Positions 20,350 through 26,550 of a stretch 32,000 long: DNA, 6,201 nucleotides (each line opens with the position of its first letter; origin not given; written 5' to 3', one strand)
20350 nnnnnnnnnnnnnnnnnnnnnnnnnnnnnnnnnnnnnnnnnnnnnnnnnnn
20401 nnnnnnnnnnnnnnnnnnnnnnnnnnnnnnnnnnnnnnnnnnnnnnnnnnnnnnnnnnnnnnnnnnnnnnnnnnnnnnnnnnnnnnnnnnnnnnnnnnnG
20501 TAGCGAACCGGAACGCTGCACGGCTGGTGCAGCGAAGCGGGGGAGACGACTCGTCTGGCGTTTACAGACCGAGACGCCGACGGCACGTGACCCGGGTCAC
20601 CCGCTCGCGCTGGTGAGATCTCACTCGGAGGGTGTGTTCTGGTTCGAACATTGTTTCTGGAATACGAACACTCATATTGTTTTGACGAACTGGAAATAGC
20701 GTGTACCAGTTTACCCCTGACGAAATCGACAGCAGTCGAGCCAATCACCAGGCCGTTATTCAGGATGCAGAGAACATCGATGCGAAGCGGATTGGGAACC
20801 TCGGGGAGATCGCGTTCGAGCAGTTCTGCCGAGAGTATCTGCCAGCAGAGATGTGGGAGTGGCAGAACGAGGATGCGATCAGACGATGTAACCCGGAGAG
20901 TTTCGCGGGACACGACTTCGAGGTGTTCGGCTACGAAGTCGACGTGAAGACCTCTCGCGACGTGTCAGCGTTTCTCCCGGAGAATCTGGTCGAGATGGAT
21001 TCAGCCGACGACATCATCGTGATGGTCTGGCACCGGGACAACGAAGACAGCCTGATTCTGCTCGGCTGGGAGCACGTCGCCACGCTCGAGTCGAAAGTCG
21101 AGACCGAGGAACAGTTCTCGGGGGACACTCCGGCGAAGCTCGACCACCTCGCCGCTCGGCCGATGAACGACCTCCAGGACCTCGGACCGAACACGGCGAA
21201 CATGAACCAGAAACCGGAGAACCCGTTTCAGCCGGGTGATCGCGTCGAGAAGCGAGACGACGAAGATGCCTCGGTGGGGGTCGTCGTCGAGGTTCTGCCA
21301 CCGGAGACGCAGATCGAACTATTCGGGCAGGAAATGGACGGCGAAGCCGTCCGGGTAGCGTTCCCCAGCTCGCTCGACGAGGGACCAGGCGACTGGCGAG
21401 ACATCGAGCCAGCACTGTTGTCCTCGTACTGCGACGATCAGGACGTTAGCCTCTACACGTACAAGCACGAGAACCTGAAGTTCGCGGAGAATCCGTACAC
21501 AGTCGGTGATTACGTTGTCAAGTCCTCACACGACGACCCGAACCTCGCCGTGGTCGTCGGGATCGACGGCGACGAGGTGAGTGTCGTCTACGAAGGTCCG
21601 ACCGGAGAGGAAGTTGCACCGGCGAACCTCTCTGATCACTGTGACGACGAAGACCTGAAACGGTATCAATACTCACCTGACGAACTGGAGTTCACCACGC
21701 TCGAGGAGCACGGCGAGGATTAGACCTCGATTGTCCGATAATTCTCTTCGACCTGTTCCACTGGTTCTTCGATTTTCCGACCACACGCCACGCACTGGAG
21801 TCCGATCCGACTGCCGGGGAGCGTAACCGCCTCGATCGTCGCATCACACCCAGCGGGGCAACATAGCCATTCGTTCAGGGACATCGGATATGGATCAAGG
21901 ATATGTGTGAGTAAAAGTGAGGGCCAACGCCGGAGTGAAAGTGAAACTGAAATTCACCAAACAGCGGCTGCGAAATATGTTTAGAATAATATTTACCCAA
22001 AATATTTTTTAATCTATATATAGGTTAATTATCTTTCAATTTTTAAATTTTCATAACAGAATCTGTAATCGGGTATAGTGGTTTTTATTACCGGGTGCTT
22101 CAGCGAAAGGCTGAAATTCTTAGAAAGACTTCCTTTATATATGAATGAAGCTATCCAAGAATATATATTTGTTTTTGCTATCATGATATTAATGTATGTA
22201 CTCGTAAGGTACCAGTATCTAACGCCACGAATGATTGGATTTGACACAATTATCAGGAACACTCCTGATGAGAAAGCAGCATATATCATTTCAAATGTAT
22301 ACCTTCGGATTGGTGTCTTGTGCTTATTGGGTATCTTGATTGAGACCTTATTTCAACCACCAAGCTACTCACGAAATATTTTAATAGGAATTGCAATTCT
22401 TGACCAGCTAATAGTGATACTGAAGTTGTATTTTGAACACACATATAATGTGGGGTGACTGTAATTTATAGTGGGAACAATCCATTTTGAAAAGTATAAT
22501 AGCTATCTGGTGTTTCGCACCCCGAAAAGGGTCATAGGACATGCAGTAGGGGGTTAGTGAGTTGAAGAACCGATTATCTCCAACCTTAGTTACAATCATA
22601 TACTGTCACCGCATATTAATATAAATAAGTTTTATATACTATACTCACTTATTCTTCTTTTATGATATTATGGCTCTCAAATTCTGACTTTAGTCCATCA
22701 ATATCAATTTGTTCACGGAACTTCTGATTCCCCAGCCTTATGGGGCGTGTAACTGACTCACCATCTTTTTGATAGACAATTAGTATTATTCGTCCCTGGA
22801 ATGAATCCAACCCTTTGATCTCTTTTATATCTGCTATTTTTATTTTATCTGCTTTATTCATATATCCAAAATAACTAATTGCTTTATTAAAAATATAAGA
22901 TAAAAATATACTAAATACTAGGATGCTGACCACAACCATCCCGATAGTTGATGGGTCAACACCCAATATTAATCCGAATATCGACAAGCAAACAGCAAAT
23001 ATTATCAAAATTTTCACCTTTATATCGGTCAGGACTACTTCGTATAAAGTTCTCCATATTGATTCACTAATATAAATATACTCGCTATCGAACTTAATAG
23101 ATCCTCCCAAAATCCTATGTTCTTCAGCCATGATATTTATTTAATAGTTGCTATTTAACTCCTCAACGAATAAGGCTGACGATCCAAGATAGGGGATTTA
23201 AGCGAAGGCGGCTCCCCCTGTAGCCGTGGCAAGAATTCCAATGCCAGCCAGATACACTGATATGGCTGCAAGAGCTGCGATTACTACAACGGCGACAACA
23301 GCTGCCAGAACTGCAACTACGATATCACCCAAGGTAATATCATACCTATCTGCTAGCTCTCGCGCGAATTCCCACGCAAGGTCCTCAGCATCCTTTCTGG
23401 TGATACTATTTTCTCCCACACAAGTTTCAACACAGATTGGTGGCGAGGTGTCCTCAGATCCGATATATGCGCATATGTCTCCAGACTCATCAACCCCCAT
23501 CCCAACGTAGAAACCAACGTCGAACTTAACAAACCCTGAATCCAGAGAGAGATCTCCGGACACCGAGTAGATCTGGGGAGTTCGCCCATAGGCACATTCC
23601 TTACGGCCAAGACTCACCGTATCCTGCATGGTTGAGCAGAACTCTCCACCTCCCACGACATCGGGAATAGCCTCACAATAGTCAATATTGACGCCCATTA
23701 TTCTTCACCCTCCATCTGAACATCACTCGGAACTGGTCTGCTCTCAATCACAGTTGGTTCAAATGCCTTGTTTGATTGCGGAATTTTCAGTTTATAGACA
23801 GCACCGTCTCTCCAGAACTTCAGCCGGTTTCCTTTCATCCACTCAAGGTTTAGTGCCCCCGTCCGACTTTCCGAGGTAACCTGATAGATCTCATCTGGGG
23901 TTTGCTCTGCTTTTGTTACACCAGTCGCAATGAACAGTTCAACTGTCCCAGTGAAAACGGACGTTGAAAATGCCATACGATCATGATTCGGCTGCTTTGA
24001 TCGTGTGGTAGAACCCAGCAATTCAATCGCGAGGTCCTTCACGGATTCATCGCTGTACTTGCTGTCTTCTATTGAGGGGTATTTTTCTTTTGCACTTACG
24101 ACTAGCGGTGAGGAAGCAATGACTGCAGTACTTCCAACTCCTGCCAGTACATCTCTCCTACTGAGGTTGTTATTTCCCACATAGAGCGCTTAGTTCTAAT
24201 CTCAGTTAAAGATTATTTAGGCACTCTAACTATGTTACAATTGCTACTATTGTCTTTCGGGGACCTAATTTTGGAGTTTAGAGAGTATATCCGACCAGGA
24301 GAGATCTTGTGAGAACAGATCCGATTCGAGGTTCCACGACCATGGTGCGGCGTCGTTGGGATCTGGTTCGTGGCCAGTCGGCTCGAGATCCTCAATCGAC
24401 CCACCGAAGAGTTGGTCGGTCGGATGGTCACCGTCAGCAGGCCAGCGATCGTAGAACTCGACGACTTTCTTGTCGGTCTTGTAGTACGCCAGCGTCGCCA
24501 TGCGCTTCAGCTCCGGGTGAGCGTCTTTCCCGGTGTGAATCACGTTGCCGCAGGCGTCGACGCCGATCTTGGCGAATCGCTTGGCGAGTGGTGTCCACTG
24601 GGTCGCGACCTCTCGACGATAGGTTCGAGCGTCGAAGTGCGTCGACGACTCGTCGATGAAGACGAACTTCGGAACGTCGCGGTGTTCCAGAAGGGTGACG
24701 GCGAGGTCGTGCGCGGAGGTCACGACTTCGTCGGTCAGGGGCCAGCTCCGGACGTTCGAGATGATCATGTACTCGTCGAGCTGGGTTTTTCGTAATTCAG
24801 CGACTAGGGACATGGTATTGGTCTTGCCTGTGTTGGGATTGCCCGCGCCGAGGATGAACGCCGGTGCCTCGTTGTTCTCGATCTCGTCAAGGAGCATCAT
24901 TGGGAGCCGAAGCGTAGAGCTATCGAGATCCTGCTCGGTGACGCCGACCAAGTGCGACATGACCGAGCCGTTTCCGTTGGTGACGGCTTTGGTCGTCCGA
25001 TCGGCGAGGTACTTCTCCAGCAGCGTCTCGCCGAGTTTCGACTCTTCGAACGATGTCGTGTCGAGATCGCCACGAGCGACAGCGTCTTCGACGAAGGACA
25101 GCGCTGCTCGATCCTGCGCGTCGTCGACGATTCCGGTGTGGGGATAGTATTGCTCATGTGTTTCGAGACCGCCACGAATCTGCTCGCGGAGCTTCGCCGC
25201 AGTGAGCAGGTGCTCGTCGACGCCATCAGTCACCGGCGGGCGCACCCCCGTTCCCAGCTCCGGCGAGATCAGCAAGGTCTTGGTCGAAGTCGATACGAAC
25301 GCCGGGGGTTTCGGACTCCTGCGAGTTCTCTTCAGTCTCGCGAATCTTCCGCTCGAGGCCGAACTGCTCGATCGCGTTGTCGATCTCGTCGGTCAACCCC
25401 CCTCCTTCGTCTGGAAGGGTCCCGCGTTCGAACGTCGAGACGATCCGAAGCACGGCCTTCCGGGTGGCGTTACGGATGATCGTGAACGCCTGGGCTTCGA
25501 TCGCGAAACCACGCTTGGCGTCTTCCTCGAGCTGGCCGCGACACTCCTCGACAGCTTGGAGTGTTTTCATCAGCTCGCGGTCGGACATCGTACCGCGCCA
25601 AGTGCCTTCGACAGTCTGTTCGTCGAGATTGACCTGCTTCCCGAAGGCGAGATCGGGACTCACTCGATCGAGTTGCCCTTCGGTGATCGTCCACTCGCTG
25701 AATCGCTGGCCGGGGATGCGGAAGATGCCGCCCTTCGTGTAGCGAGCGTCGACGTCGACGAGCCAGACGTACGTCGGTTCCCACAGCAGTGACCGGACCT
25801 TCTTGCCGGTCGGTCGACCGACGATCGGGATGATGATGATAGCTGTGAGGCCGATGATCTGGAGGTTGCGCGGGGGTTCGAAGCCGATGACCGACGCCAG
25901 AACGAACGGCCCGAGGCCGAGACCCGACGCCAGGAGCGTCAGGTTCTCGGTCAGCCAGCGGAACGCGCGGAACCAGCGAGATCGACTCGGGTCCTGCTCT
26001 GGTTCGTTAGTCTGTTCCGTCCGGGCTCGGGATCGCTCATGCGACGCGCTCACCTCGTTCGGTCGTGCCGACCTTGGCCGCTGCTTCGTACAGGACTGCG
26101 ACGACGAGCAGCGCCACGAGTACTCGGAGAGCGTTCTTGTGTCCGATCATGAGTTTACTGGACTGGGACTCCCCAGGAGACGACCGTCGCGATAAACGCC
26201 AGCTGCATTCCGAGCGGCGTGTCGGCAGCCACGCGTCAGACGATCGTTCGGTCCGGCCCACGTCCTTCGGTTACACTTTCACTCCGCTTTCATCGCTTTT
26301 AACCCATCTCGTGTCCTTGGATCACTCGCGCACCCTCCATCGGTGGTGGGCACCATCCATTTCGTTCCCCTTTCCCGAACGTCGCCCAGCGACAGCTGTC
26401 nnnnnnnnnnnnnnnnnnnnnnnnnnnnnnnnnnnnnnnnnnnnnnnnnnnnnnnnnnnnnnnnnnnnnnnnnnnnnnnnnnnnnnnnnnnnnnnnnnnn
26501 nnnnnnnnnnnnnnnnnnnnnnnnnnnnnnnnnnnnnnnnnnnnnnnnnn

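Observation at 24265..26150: Overlapping three-gene cassette: micro-TM protein, 2-TM protein, P-loop NTPase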

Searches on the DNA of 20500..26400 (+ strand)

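Call 14: search_dna_similar(query=window:20500-26400:+, collection=phages, mode=distant, max_rows=20)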
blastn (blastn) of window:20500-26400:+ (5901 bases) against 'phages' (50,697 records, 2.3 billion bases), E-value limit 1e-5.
Records with a match: 10; places in all: 11; records where one place covers at least 80% of the query: 0.
Best place of each record, by identity: 60-80% 10.
By first word of the organism name: Halorubrum 5; Haloarcula 4; Haloferax 1.
By host as written in the record: Haloarcula hispanica ATCC 33960 2; Haloarcula hispanica 2; Halorubrum sp. SS5-4 2; Halorubrum sp. SS7-4 2; Halorubrum coriense 1; Haloferax gibbonsii Ma2.38 1.
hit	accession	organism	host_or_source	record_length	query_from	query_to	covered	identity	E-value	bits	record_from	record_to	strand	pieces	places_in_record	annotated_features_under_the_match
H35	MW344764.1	Halorubrum virus Humcor2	Halorubrum coriense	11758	3784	5143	15%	69.7%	6e-76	392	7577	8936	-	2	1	putative ATPase | hypothetical protein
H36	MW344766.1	Haloferax virus Halfgib1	Haloferax gibbonsii Ma2.38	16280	202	992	13%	74.6%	1e-141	511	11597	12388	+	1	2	hypothetical protein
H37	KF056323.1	Haloarcula hispanica pleomorphic virus 2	Haloarcula hispanica ATCC 33960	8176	3974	4455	8%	63.9%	4e-9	73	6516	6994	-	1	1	gp7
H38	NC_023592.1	Haloarcula hispanica pleomorphic virus 2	Haloarcula hispanica ATCC 33960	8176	3974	4455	8%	63.9%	4e-9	73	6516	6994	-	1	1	gp7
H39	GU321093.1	Haloarcula hispanica pleomorphic virus 1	Haloarcula hispanica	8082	3954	4179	4%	67.7%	2e-11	80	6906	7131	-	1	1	ORF7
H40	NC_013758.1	Haloarcula hispanica pleomorphic virus 1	Haloarcula hispanica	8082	3954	4179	4%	67.7%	2e-11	80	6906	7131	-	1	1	unkown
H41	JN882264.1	Halorubrum pleomorphic virus 2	Halorubrum sp. SS5-4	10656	5018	5144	2%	73.2%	9e-11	77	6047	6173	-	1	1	ORF7: ORF7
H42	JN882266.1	Halorubrum pleomorphic virus 6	Halorubrum sp. SS7-4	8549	5018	5144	2%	73.2%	9e-11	77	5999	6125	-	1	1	ORF7: ORF7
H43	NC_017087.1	Halorubrum pleomorphic virus 2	Halorubrum sp. SS5-4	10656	5018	5144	2%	73.2%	9e-11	77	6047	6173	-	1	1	ORF7: ORF7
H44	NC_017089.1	Halorubrum pleomorphic virus 6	Halorubrum sp. SS7-4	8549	5018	5144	2%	73.2%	9e-11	77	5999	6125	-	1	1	ORF7: ORF7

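Call 72: search_dna_similar(query=window:21900-24290:+, collection=plasmids, mode=distant, max_rows=10)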
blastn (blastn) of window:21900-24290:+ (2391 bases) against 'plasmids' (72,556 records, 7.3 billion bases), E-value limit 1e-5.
No match.
